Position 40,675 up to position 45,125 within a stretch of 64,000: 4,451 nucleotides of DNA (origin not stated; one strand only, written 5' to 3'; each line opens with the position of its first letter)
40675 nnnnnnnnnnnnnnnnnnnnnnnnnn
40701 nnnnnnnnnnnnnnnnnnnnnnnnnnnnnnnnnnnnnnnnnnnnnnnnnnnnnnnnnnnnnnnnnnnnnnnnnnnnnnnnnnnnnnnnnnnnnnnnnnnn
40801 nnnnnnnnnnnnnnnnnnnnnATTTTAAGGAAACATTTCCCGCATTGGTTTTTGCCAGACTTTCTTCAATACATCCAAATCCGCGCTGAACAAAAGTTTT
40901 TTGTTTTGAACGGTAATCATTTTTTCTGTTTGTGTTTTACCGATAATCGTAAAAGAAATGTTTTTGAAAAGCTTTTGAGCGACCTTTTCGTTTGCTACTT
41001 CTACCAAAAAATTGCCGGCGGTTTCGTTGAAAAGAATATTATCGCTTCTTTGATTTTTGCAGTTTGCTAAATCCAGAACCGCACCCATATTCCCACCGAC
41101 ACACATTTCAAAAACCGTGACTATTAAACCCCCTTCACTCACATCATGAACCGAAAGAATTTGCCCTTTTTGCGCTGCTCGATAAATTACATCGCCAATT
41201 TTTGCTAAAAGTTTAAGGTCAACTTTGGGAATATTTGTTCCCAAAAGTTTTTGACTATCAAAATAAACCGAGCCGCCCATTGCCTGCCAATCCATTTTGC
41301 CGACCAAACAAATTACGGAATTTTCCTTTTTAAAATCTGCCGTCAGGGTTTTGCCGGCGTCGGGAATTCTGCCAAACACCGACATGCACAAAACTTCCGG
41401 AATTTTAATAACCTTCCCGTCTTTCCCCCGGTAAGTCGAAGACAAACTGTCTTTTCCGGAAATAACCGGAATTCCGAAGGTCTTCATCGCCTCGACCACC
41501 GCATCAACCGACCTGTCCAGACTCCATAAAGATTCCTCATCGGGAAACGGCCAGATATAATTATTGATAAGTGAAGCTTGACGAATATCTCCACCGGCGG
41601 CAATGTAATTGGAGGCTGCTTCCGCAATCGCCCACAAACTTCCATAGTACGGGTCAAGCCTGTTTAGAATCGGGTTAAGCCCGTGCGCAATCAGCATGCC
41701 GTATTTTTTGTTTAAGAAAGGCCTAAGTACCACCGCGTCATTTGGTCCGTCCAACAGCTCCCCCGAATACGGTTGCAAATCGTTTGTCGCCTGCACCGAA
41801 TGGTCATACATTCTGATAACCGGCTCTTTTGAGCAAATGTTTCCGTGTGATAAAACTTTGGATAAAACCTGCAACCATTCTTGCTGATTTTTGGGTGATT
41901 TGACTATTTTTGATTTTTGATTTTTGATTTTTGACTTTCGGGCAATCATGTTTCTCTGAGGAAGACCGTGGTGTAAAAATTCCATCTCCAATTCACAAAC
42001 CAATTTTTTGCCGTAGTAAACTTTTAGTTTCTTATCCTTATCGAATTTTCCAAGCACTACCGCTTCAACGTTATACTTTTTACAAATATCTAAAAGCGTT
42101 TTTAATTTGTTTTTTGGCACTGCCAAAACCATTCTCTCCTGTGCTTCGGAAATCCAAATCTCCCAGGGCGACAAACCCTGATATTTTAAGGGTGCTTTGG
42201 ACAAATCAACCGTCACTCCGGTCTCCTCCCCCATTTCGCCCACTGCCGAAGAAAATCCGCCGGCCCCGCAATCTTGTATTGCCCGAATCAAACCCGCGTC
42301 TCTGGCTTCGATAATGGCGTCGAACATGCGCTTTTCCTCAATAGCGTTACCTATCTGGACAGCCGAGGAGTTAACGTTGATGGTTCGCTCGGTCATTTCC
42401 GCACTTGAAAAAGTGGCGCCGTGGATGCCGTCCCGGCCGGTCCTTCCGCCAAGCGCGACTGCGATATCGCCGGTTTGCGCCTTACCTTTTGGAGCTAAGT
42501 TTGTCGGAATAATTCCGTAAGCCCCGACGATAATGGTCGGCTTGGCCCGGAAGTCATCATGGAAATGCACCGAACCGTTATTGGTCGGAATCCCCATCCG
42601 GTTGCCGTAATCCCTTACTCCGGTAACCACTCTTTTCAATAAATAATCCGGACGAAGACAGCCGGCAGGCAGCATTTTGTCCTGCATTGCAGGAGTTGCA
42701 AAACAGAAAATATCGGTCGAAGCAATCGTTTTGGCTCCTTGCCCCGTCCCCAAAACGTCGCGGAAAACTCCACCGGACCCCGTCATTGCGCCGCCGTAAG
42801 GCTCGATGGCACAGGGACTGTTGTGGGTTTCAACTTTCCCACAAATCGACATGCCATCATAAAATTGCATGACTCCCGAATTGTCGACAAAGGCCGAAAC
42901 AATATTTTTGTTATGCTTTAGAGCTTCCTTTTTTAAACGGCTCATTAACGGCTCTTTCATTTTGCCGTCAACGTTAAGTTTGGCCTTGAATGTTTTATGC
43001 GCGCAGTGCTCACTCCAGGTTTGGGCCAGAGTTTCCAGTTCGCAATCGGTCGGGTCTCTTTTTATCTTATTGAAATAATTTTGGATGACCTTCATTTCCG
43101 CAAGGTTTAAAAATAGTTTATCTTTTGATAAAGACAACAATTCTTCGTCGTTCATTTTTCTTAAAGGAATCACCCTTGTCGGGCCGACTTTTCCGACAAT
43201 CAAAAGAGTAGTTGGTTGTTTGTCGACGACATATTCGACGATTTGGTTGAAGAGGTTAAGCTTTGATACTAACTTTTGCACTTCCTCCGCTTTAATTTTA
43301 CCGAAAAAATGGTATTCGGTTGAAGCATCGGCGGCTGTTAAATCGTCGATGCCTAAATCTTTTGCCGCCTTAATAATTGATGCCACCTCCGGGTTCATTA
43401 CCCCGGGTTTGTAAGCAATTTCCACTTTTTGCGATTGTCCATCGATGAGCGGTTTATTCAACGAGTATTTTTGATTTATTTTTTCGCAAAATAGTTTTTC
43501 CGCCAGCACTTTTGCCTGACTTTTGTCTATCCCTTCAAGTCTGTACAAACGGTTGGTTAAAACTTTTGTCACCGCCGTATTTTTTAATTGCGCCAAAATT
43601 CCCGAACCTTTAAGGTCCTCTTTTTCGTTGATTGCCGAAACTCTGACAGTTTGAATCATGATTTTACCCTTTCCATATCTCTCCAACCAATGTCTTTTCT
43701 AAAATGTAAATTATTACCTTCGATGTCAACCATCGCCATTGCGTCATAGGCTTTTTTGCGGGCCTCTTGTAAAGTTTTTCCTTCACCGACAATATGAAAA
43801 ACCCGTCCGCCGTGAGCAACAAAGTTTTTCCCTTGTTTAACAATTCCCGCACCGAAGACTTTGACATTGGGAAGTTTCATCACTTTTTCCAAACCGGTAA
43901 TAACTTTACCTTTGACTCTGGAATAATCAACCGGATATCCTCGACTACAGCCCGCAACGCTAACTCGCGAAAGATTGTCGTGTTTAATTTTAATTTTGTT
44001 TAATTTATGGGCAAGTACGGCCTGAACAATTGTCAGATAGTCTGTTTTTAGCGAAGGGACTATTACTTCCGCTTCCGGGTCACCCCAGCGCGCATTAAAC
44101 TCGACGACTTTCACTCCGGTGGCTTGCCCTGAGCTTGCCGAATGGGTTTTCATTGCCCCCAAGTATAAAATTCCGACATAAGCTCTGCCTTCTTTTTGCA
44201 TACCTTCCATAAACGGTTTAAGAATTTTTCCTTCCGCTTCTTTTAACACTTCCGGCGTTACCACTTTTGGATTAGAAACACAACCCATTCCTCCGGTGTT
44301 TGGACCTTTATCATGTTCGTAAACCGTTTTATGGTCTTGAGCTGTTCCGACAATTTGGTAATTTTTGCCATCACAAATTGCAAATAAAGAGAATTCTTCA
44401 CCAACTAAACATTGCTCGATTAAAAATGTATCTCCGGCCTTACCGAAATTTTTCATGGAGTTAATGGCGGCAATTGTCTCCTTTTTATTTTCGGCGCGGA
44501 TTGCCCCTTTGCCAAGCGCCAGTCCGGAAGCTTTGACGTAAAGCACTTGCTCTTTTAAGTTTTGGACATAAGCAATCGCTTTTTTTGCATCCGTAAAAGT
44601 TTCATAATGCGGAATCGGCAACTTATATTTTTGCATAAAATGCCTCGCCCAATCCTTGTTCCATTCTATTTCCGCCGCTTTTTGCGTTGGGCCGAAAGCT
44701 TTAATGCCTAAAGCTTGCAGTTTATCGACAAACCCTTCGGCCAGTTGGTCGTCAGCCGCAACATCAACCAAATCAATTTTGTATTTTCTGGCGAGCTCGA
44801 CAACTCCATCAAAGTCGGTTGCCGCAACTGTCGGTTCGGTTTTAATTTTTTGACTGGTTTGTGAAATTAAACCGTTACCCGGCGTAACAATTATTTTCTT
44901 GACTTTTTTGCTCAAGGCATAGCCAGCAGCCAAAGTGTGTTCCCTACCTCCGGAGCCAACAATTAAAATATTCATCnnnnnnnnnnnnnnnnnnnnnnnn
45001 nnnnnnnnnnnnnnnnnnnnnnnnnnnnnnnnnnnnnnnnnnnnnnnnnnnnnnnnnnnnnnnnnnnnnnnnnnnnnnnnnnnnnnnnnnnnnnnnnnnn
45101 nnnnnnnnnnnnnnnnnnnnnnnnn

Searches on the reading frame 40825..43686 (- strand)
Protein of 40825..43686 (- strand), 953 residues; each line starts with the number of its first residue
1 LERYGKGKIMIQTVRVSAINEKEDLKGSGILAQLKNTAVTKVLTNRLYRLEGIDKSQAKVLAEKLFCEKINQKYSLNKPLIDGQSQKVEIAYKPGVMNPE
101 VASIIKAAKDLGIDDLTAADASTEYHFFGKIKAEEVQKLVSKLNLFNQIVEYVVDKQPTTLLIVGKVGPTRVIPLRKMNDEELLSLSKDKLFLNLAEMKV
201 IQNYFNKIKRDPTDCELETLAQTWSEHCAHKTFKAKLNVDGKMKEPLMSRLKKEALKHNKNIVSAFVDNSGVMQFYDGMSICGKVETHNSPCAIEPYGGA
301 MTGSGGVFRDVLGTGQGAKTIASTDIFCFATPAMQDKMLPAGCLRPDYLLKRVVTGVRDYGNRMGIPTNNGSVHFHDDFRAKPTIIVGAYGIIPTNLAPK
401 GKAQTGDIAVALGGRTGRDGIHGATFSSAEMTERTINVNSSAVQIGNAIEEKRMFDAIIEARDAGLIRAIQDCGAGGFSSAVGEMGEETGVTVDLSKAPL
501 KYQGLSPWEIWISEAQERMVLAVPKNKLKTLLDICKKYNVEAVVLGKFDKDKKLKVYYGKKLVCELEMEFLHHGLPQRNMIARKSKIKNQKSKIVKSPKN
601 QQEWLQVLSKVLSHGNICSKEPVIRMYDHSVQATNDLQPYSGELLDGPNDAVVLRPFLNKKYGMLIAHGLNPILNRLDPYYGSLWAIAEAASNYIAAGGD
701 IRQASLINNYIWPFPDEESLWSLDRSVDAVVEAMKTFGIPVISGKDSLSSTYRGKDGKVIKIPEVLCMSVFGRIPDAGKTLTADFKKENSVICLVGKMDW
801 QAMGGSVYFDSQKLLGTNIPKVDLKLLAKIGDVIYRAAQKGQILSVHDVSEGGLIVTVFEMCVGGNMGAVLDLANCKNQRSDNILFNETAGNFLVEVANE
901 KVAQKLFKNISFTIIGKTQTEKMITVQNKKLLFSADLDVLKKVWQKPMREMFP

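Call 3: search_protein_families(library=pfam, proteins=[window:40825-43686:-])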
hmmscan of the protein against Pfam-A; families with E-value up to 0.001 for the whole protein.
window:40825-43686:- (953 aa): 4 families
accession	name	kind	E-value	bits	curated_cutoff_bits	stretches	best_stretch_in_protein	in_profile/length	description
PF02769.27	AIRS_C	-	2.2e-48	164.8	23.1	2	405-558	2-155/156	AIR synthase related protein, C-terminal domain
PF00586.29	AIRS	-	6.6e-20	72.1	24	2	268-393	2-112/112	AIR synthase related protein, N-terminal domain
PF18072.6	FGAR-AT_linker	-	9.9e-18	64.8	26.6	1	188-231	7-50/50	Formylglycinamide ribonucleotide amidotransferase linker domain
PF22689.1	FGAR-AT_PurM_N-like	-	4.1e-06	27.1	27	1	627-772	9-159/160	FGAR-AT PurM_N-like domain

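Call 4: search_protein_families(library=ncbifam, proteins=[window:40825-43686:-])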
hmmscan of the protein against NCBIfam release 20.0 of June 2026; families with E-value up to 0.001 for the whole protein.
window:40825-43686:- (953 aa): 10 families
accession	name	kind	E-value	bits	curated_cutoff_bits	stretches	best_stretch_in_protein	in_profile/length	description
TIGR01736.1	FGAM_synth_II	equivalog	2.4e-167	558.4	525.75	1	195-951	3-717/718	phosphoribosylformylglycinamidine synthase subunit PurL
NF002290.1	PRK01213.1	equivalog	1.4e-157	526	648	1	196-951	4-722/723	phosphoribosylformylglycinamidine synthase subunit PurL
NF003672.0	PRK05297.1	equivalog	4.9e-119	398.7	783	1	80-947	68-985/1290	phosphoribosylformylglycinamidine synthase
TIGR01735.1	FGAM_synt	equivalog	7.7e-105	351.6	1123.05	1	33-946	21-1000/1307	phosphoribosylformylglycinamidine synthase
TIGR01857.1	FGAM-synthase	equivalog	5.5e-101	338.9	1057.05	2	282-953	315-947/1239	phosphoribosylformylglycinamidine synthase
NF010690.0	PRK14090.1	equivalog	1.3e-64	218.6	1047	1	200-776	3-502/601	phosphoribosylformylglycinamidine synthase subunit PurL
TIGR01739.1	tegu_FGAM_synt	hypoth_equivalog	2.8e-27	95.1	716.1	1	663-948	596-883/1206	herpesvirus tegument protein/v-FGAM-synthase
TIGR04049.1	AIR_rel_sll0787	hypoth_equivalog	1.2e-07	31.1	321.3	1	650-929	45-301/318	sll0787 family AIR synthase-like protein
TIGR03267.1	methan_mark_2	hypoth_equivalog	2.2e-07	30.3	365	0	351-561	112-308/323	methanogenesis marker 2 protein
NF005019.0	PRK06423.1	equivalog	4.2e-05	23.7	122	1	87-152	4-68/74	phosphoribosylformylglycinamidine synthase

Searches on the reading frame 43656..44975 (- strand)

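Call 3: search_protein_families(library=pfam, proteins=[window:43656-44975:-])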
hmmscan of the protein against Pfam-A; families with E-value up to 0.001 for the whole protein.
window:43656-44975:- (439 aa): 4 families
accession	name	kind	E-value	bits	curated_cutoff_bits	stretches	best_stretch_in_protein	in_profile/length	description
PF01071.24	GARS_A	-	7e-59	199.4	27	1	106-302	2-194/194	Phosphoribosylglycinamide synthetase, ATP-grasp (A) domain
PF02844.21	GARS_N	-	7e-27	94.5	29.5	1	1-104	1-100/100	Phosphoribosylglycinamide synthetase, N domain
PF02843.22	GARS_C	-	1.1e-21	77.3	34.8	1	338-432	2-92/92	Phosphoribosylglycinamide synthetase, C domain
PF02222.28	ATP-grasp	-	0.00093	19.3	27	0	113-200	2-87/179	ATP-grasp domain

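Call 4: search_protein_families(library=ncbifam, proteins=[window:43656-44975:-])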
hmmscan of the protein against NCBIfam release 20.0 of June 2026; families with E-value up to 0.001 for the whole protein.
window:43656-44975:- (439 aa): 13 families
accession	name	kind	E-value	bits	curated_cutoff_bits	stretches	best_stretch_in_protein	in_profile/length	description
TIGR00877.1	purD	equivalog_domain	1.1e-122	409.9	288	1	1-434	1-424/425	phosphoribosylamine--glycine ligase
NF002378.0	PRK01372.1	subfamily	2.3e-06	26.6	243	1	85-222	79-209/305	D-alanine--D-alanine ligase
NF003671.0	PRK05294.1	equivalog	0.00013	19.7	599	1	55-212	615-771/1058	carbamoyl-phosphate synthase large subunit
TIGR02068.2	cya_phycin_syn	equivalog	0.00016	19.8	850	1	99-200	206-304/862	cyanophycin synthetase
NF004679.0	PRK06019.1-5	equivalog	0.00025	20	326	1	53-199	51-190/376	5-(carboxyamino)imidazole ribonucleotide synthase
NF040720.1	MptN_Meth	equivalog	0.00026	20.2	350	1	83-186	79-179/291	tetrahydromethanopterin:alpha-L-glutamate ligase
NF006406.0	PRK08654.1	equivalog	0.0003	19.4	739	1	54-179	62-189/499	acetyl-CoA carboxylase biotin carboxylase subunit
TIGR01369.1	CPSaseII_lrg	equivalog_domain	0.00036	18.3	1027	1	55-213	618-775/1052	carbamoyl-phosphate synthase (glutamine-hydrolyzing) large subunit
NF002688.0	PRK02471.1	equivalog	0.00038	18.9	425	1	106-203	489-585/756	bifunctional glutamate--cysteine ligase GshA/glutathione synthetase GshB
NF002527.0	PRK01966.1-3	equivalog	0.00039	19.7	310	1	88-204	100-214/332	D-alanine--D-alanine ligase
TIGR01205.1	D_ala_D_alaTIGR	subfamily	0.00044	19.3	245.65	1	86-222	86-225/318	D-alanine--D-alanine ligase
NF010623.0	PRK14016.1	subfamily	0.00083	17.6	877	0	100-200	208-305/871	cyanophycin synthetase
NF006287.0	PRK08463.1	equivalog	0.00095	18.1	775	0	38-178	45-188/479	acetyl-CoA carboxylase subunit A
